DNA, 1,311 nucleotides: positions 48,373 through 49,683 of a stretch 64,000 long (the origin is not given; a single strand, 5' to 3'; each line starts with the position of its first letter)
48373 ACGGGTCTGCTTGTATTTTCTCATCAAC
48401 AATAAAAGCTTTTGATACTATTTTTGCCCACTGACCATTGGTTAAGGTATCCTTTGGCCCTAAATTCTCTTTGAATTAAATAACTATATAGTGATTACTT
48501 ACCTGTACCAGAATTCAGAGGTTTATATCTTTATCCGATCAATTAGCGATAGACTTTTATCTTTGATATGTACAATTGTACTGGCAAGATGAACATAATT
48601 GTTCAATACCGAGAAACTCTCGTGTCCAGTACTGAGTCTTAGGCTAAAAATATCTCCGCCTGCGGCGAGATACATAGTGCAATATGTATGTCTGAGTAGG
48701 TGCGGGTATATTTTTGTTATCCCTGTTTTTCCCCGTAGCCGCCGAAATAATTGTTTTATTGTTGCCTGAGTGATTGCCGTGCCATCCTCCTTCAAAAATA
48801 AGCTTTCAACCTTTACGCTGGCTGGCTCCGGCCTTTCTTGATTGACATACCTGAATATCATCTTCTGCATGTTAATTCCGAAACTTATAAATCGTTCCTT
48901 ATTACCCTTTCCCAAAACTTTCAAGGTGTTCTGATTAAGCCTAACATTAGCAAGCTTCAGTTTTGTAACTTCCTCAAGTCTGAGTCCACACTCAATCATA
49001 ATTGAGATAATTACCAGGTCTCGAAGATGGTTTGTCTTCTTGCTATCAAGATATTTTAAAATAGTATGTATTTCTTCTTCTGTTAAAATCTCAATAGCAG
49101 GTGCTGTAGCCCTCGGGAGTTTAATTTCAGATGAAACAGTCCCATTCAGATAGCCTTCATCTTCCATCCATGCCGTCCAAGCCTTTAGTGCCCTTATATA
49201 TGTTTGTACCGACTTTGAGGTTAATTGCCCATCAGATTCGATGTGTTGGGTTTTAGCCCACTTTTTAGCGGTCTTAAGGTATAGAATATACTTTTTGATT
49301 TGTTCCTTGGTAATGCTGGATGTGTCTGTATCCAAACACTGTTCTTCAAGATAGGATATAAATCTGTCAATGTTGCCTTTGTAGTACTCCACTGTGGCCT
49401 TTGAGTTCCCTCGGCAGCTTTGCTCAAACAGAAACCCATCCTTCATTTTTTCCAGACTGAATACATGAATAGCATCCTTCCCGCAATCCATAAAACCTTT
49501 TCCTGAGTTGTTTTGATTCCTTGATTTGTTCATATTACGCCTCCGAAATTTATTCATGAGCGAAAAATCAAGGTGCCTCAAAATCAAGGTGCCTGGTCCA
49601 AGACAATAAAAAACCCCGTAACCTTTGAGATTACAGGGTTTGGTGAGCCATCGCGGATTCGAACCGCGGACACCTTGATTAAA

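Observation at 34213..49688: tRNA-Lys(UUU) integration: 48-bp att duplication delimits a 15.4-kb island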

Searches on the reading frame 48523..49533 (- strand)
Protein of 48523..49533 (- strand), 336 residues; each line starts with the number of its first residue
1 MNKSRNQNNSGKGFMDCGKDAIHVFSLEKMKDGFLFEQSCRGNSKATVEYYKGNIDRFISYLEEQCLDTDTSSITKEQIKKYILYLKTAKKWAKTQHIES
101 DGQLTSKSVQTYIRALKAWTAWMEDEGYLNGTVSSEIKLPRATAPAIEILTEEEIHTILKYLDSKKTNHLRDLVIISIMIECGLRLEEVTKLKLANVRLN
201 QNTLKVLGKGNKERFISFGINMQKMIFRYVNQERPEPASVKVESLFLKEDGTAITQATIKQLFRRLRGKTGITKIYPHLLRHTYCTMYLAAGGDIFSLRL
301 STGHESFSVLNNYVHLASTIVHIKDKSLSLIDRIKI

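Call 8: search_protein_families(library=padloc, proteins=[window:48523-49533:-], max_evalue=0.01)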
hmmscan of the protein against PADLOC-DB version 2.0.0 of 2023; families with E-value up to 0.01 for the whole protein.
window:48523-49533:- (336 aa): 0 families

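Call 9: search_protein_families(library=pfam, proteins=[window:48523-49533:-], max_evalue=0.01)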
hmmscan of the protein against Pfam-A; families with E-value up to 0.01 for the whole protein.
window:48523-49533:- (336 aa): 4 families
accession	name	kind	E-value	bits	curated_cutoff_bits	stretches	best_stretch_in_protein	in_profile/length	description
PF00589.27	Phage_integrase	-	8.1e-29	101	27.1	1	149-317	2-169/172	Phage integrase family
PF13495.12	Phage_int_SAM_4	-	1.3e-07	32.3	27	1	41-95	12-62/85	Phage integrase, N-terminal SAM-like domain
PF02899.23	Phage_int_SAM_1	-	5.6e-06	27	22.3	0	41-95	12-64/83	Phage integrase, N-terminal SAM-like domain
PF13102.12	Phage_int_SAM_5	-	6.3e-05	23.7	22.3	1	42-130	16-89/98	Phage integrase SAM-like domain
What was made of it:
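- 48523..49533 (-): Intact Xer-like tyrosine integrase, 336 aa. Pfam Phage_integrase 101 bits plus SAM-like N-terminal domain (call 9).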

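Call 27: search_protein_families(library=ncbifam, proteins=[window:48523-49533:-], max_evalue=0.01)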
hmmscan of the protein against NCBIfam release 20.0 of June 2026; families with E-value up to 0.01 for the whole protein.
window:48523-49533:- (336 aa): 11 families
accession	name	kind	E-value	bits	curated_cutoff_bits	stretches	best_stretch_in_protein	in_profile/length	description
NF040815.2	recomb_XerA_Arch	equivalog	2.1e-46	158.6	220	1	34-318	3-256/263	site-specific tyrosine recombinase/integron integrase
TIGR02224.1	recomb_XerC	equivalog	2.1e-46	158.6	335.15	1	39-318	9-279/295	tyrosine recombinase XerC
TIGR02225.1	recomb_XerD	equivalog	4.1e-45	154.3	329.6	1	40-319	10-277/290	site-specific tyrosine recombinase XerD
NF001399.0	PRK00283.1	subfamily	7.8e-40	137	279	1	41-319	20-286/300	tyrosine recombinase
NF002331.0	PRK01287.1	subfamily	2e-34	119.2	371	1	21-317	20-313/365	site-specific tyrosine recombinase XerC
NF003462.0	PRK05084.1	equivalog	2e-23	82.7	267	1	44-318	34-346/360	tyrosine recombinase XerS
TIGR02249.1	integrase_gron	subfamily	1.5e-14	54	265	2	41-232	12-179/315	integron integrase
NF011946.0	PRK15417.1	equivalog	2e-07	30.5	435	1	256-317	254-316/337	integron integrase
NF007370.0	PRK09870.1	subfamily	1.6e-05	24.7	221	1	148-293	11-155/200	tyrosine-type DNA invertase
NF007371.0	PRK09871.1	subfamily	2.1e-05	24.2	222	1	149-294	6-152/198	tyrosine-type DNA invertase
NF002685.0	PRK02436.1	equivalog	0.001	19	178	1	166-313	108-243/245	site-specific tyrosine recombinase XerD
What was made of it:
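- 48523..49533 (-): NCBIfam XerC/XerD/XerA models score about 158 bits, below their cut-offs (call 27).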

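Call 28: search_protein_families(library=phrogs, proteins=[window:48523-49533:-], max_evalue=0.01)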
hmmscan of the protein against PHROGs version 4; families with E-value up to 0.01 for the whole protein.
window:48523-49533:- (336 aa): 6 families
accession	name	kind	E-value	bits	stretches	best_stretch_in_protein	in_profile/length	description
phrog_1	-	integration and excision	7.2e-35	122.3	1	40-317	179-436/611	integrase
phrog_216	-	integration and excision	3.6e-27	96.2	1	107-317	13-225/301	integrase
phrog_5127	-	integration and excision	1.3e-12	48.9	1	63-267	127-290/355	integrase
phrog_7269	-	integration and excision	0.00015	22.6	1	258-319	12-72/89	integrase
phrog_7685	-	integration and excision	0.00019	22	1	220-318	131-225/240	integrase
phrog_35951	-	unknown function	0.0025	19.2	1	269-320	15-66/97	-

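Call 29: find_related_loci(query=window:48523-49533:-, collection=viral_contigs, flank=10000)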
Query window:48523-49533:- (336 aa) in viral_contigs; peptide patterns used: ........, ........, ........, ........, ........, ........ (x = any residue, [..] = any of these).
2 stretches matched a pattern, but none encodes a relative of the query by tblastn (E <= 1e-3).

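Call 30: find_related_loci(query=window:48523-49533:-, collection=metagenome_contigs, flank=10000)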
Query window:48523-49533:- (336 aa) in metagenome_contigs; peptide patterns used: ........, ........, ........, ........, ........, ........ (x = any residue, [..] = any of these).
52 stretches matched a pattern; 5 encode a relative of the query (tblastn E <= 1e-3); 5 distinct loci.
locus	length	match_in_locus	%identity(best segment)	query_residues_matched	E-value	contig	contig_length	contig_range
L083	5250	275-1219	69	22-336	3e-155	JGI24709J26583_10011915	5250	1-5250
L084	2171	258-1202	67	22-336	2e-160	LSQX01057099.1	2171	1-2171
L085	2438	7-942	66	22-336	2e-156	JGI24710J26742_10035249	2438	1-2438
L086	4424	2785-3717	65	24-334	2e-147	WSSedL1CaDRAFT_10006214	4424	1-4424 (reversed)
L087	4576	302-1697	67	114-336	4e-99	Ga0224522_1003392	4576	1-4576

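Call 44: search_protein_families(library=padloc, proteins=[L083:1477-1767:+, L083:2082-2906:+, L083:2943-4814:+, L087:1871-2380:+, L087:2475-2933:+, L087:2969-3703:+, L087:3736-4467:+, L084:1756-2022:+], max_evalue=0.01)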
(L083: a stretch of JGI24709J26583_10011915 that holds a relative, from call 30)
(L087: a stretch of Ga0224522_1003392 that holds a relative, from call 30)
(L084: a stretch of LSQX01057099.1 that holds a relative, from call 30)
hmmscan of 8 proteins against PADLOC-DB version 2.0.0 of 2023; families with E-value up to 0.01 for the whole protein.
L083:1477-1767:+ (96 aa): 0 families

L083:2082-2906:+ (274 aa): 0 families

L083:2943-4814:+ (623 aa): 1 family
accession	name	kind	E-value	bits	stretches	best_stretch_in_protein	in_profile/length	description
PDLC04592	PDC-M34B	-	0.0011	16.7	1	173-226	54-107/192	-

L087:1871-2380:+ (169 aa): 0 families

L087:2475-2933:+ (152 aa): 1 family
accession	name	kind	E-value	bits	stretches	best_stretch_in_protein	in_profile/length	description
PDLC01586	Cas8a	-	0.0045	14.6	1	18-72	79-131/274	CAS-I-A; effector_LS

L087:2969-3703:+ (244 aa): 0 families

L087:3736-4467:+ (243 aa): 0 families

L084:1756-2022:+ (88 aa): 0 families

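Call 46: search_protein_families(library=pfam, proteins=[L083:1477-1767:+, L083:2082-2906:+, L083:2943-4814:+, L087:1871-2380:+, L087:2475-2933:+, L087:2969-3703:+, L087:3736-4467:+, L084:1756-2022:+], max_evalue=0.01)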
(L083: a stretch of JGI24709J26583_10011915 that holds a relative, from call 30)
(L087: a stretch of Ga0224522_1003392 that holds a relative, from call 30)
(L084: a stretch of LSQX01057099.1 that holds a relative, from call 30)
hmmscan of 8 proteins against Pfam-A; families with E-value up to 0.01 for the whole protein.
L083:1477-1767:+ (96 aa): 0 families

L083:2082-2906:+ (274 aa): 1 family
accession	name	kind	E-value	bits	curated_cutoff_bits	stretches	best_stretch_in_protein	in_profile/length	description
PF14279.12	HNH_5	-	0.00024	21.4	27.5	0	21-55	1-37/56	HNH endonuclease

L083:2943-4814:+ (623 aa): 0 families

L087:1871-2380:+ (169 aa): 1 family
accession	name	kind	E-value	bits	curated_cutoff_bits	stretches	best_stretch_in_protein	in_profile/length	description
PF00574.28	CLP_protease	-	7.5e-44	150.2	20.2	1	7-168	15-178/182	Clp protease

L087:2475-2933:+ (152 aa): 0 families

L087:2969-3703:+ (244 aa): 1 family
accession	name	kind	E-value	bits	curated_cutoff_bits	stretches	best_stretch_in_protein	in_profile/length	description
PF20274.4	cREC_REC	-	6e-30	104.2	27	1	8-95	1-86/88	Cyclic-phosphate processing Receiver domain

L087:3736-4467:+ (243 aa): 0 families

L084:1756-2022:+ (88 aa): 0 families

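Call 47: find_homologous_proteins(query=window:48523-49533:-, max_evalue=1e-40)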
Query window:48523-49533:- (336 aa): 56 proteins with E <= 1e-40 among 1555 candidates.
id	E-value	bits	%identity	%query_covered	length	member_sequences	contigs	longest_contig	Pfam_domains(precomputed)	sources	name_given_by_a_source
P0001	2.2e-199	680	91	100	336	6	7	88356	PF13495.13,PF00589.28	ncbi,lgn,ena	-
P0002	5.3e-153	527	69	100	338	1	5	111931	PF13495.13,PF00589.28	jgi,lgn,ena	-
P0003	5.7e-153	527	74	93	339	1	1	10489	PF13495.13,PF00589.28,PF02899.24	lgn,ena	-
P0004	5.2e-143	494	69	94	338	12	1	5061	PF13495.13,PF00589.28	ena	-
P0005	1.3e-142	493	69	94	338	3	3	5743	PF13495.13,PF00589.28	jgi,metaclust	jgi:site-specific recombinase XerD|metaclust:\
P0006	1.5e-141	490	65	100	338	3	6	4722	PF13495.13,PF00589.28,PF02899.24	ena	-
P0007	9.8e-137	474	66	93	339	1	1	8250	PF00589.28,PF02899.24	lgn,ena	-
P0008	1.0e-136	474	65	94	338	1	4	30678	PF13495.13,PF00589.28,PF02899.24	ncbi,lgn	-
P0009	2.9e-136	472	68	91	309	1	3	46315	PF13495.13,PF00589.28,PF02899.24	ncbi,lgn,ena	-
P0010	6.7e-135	468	65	93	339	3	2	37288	PF13102.13,PF00589.28,PF02899.24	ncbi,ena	-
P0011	1.3e-134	467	65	94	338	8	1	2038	PF13495.13,PF00589.28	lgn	-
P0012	2.8e-134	466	64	93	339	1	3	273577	PF00589.28,PF02899.24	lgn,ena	-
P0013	2.3e-121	423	81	72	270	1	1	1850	PF13495.13,PF00589.28,PF02899.24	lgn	-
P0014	1.3e-107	378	63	79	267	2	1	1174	PF00589.28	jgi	jgi:integrase/recombinase XerC/integrase/recombinase XerD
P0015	1.8e-95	338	48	95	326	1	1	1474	PF13495.13,PF00589.28,PF02899.24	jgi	-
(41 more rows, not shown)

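Call 48: find_encoding_contigs(protein=P0001, flank=10000, max_places=8)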
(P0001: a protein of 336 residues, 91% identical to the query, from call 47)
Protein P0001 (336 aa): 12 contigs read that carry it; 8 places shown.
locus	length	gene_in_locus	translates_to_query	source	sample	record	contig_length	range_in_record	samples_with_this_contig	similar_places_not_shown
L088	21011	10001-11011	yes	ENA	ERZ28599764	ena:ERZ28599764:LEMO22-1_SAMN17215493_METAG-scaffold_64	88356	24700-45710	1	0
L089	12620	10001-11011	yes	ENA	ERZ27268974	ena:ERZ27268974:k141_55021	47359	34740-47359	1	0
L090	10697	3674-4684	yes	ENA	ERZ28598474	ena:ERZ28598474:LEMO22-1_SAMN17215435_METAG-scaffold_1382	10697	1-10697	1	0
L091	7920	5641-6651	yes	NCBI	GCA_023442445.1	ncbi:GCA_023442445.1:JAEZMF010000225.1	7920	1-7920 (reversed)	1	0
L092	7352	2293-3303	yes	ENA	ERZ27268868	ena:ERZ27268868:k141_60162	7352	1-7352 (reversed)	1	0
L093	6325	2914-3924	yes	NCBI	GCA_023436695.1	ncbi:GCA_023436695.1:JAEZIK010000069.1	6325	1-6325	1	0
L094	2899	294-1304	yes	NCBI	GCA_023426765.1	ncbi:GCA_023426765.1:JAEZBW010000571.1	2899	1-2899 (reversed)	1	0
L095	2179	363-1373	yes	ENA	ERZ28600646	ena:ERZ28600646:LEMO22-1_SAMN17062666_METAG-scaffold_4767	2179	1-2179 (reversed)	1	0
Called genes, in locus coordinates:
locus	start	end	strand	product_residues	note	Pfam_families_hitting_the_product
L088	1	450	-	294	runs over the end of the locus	PF12849:PBP_like_2, PF13531:SBP_bac_11, PF12727:PBP_like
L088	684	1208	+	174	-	PF12671:Amidase_6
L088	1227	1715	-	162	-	PF01584:CheW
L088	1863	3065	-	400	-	PF01960:ArgJ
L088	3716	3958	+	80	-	-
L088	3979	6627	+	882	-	PF00133:tRNA-synt_1, PF01406:tRNA-synt_1e (faint), PF09334:tRNA-synt_1g (weak), PF13603:tRNA-synt_1_2, PF09334:tRNA-synt_1g, PF08264:Anticodon_1, PF10458:Val_tRNA-synt_C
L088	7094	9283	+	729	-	PF00795:CN_hydrolase, PF02540:NAD_synthase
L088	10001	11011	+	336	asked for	PF13495:Phage_int_SAM_4 (weak), PF00589:Phage_integrase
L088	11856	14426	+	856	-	PF00553:CBM_2, PF09478:CBM49 (faint), PF00553:CBM_2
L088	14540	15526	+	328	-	-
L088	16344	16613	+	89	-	-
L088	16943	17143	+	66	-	-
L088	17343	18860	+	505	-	PF00209:SNF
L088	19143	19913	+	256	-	PF09860:DUF2087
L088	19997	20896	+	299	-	PF02729:OTCace_N, PF00185:OTCace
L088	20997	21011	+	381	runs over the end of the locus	PF00248:Aldo_ket_red, PF13746:Fer4_18 (faint)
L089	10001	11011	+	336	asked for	PF13495:Phage_int_SAM_4 (weak), PF00589:Phage_integrase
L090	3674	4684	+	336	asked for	PF13495:Phage_int_SAM_4 (weak), PF00589:Phage_integrase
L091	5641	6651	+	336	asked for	PF13495:Phage_int_SAM_4 (weak), PF00589:Phage_integrase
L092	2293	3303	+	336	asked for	PF13495:Phage_int_SAM_4 (weak), PF00589:Phage_integrase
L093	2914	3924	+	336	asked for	PF13495:Phage_int_SAM_4 (weak), PF00589:Phage_integrase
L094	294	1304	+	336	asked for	PF13495:Phage_int_SAM_4 (weak), PF00589:Phage_integrase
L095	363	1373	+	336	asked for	PF13495:Phage_int_SAM_4 (weak), PF00589:Phage_integrase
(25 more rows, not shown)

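Call 55: find_encoding_contigs(protein=P0002, flank=10000, max_places=4)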
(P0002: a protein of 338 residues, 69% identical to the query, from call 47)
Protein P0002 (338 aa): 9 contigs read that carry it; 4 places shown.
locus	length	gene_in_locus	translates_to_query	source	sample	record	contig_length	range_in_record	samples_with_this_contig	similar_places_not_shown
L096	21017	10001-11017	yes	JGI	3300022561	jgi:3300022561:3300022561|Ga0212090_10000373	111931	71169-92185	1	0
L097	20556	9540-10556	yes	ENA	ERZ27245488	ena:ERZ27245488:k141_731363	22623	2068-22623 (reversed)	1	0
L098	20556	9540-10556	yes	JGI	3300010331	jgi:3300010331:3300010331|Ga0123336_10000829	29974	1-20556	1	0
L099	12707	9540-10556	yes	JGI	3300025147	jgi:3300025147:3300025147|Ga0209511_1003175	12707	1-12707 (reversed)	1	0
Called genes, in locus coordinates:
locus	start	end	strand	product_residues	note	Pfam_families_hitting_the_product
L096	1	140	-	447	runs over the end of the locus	PF06245:DUF1015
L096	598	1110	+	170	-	PF05239:PRC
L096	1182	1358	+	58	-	-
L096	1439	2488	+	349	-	PF01594:AI-2E_transport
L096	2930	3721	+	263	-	PF00754:F5_F8_type_C (faint)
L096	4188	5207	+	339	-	PF02912:Phe_tRNA-synt_N, PF01409:tRNA-synt_2d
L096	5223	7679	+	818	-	PF01588:tRNA_bind, PF03483:B3_4, PF03484:B5, PF17759:tRNA_synthFbeta, PF03147:FDX-ACB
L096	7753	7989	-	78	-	PF00269:SASP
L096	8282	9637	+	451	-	PF00342:PGI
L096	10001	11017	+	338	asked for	PF13495:Phage_int_SAM_4 (faint), PF00589:Phage_integrase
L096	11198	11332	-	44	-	-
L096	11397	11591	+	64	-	-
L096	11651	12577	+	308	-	PF12705:PDDEXK_1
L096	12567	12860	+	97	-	-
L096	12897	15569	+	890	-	PF02463:SMC_N (weak), PF13304:AAA_21 (faint), PF13476:AAA_23, PF02463:SMC_N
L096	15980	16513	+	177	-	-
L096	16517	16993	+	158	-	-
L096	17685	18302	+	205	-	-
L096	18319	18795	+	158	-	PF02899:Phage_int_SAM_1 (weak)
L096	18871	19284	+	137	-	-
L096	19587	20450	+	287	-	-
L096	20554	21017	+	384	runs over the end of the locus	-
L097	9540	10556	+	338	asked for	PF13495:Phage_int_SAM_4 (faint), PF00589:Phage_integrase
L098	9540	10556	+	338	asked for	PF13495:Phage_int_SAM_4 (faint), PF00589:Phage_integrase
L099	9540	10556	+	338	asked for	PF13495:Phage_int_SAM_4 (faint), PF00589:Phage_integrase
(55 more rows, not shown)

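Call 56: find_encoding_contigs(protein=P0012, flank=10000, max_places=3)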
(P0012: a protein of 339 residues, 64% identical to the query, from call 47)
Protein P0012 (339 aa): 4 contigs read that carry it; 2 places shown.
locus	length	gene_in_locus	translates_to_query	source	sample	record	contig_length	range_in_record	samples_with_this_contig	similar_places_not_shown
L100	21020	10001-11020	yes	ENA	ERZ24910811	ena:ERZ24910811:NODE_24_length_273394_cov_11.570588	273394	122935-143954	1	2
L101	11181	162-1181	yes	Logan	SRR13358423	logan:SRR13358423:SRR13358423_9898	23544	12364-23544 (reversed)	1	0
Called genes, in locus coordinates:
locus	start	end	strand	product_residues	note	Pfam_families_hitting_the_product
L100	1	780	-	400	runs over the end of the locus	PF01960:ArgJ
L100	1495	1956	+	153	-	-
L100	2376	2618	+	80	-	-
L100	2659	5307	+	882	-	PF00133:tRNA-synt_1, PF01406:tRNA-synt_1e (faint), PF09334:tRNA-synt_1g, PF21349:RUBY_RBDX (faint), PF13603:tRNA-synt_1_2, PF09334:tRNA-synt_1g, PF08264:Anticodon_1, PF10458:Val_tRNA-synt_C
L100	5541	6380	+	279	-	-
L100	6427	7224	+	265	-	PF00682:HMGL-like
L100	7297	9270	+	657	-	PF00795:CN_hydrolase, PF02540:NAD_synthase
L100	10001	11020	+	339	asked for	PF02899:Phage_int_SAM_1 (faint), PF00589:Phage_integrase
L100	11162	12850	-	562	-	PF03485:Arg_tRNA_synt_N, PF00750:tRNA-synt_1d, PF05746:DALR_1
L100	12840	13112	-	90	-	-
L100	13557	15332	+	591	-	PF00749:tRNA-synt_1c, PF10881:DUF2726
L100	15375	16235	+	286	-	PF13646:HEAT_2 (weak)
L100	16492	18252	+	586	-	PF14903:WG_beta_rep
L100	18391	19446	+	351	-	PF12796:Ank_2, PF13606:Ank_3 (faint), PF13857:Ank_5 (faint), PF12796:Ank_2, PF00023:Ank (weak), PF13637:Ank_4 (weak)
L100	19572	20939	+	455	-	-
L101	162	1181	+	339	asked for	PF02899:Phage_int_SAM_1 (faint), PF00589:Phage_integrase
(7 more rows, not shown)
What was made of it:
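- Three related species have an integrase of this family at the same ValS-NadE-tRNAHis-Gln-Lys locus (calls 48, 56).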
